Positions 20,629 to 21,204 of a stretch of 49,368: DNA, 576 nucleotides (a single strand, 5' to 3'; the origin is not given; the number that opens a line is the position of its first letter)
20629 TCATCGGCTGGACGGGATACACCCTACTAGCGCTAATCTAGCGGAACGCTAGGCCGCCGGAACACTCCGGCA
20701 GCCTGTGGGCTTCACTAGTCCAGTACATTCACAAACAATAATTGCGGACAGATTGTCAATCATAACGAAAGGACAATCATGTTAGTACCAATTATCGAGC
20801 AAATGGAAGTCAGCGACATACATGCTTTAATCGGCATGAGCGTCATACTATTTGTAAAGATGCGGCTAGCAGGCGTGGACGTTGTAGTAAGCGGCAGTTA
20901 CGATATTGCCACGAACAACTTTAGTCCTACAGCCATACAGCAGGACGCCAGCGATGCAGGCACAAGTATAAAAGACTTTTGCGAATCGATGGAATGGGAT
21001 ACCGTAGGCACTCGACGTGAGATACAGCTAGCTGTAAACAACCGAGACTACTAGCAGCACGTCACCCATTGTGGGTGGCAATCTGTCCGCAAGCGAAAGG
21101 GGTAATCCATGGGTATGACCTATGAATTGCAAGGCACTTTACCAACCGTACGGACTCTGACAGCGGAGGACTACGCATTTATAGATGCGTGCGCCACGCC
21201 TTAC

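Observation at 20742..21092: Early ORF 20779..21054 is bracketed by a perfect 14-bp inverted repeat (17 bp with one G-U)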

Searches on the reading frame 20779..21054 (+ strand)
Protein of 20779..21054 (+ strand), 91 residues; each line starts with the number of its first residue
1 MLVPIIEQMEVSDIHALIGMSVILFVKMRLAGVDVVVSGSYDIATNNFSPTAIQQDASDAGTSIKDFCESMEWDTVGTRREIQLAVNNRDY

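Call 11: search_protein_families(library=pfam, proteins=[window:20779-21054:+], max_evalue=0.01)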
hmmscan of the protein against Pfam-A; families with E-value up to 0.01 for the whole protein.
window:20779-21054:+ (91 aa): 0 families

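Call 16: find_related_loci(query=window:20779-21054:+, collection=viral_contigs, flank=5000)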
Query window:20779-21054:+ (91 aa) in viral_contigs; peptide patterns used: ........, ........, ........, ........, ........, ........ (x = any residue, [..] = any of these).
3 stretches matched a pattern, but none encodes a relative of the query by tblastn (E <= 1e-3).

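Call 19: find_encoding_contigs(protein=window:20779-21054:+, flank=3000, max_places=10)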
Protein window:20779-21054:+ (91 aa): 2 contigs read that carry it; 1 place shown.
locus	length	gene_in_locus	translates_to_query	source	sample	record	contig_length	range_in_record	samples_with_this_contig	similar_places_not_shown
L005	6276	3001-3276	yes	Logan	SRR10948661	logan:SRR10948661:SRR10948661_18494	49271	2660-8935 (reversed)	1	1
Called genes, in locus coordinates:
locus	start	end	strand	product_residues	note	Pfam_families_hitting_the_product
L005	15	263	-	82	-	-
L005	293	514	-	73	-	-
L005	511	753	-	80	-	-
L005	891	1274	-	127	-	-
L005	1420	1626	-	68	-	-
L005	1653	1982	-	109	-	-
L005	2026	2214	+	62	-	-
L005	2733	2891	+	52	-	-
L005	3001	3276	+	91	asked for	-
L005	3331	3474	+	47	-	-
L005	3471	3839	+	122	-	PF08401:ArdcN (weak)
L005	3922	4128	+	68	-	-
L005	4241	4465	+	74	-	-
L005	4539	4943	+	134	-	-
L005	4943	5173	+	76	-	-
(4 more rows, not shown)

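Call 20: find_homologous_proteins(query=window:20779-21054:+, max_evalue=0.001)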
Query window:20779-21054:+ (91 aa): 1 proteins with E <= 0.001 among 1 candidates.
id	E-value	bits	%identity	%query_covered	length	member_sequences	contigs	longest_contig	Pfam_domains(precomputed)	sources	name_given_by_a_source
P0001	1.3e-51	190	100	100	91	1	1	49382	-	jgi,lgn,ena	jgi:hypothetical protein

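Call 43: search_protein_families(library=phrogs, proteins=[window:20779-21054:+], max_evalue=0.01)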
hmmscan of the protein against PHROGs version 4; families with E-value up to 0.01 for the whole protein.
window:20779-21054:+ (91 aa): 0 families

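Call 82: predict_structure(protein=window:20779-21054:+)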
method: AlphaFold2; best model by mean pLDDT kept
length: 91 residues; sequences in the alignment: 1
mean_pLDDT: 43.4   pTM: 0.32
mean pLDDT of the five models: 43.4, 43.0, 42.6, 41.7, 41.4
residues with pLDDT >= 90: 0; 70-90: 0; 50-70: 28; < 50: 63
segments of 3 or more residues with pLDDT < 50: 1-22, 54-91
pLDDT, mean of each block of 10 residues (from residue 1): 29 38 52 58 59 48 42 36 29 32
secondary structure, 60 per line:
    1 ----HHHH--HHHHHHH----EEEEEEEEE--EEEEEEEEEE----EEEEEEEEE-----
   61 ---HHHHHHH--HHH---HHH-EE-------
elements in order: H5-8 H11-17 E22-30 E33-42 E47-55 H64-70
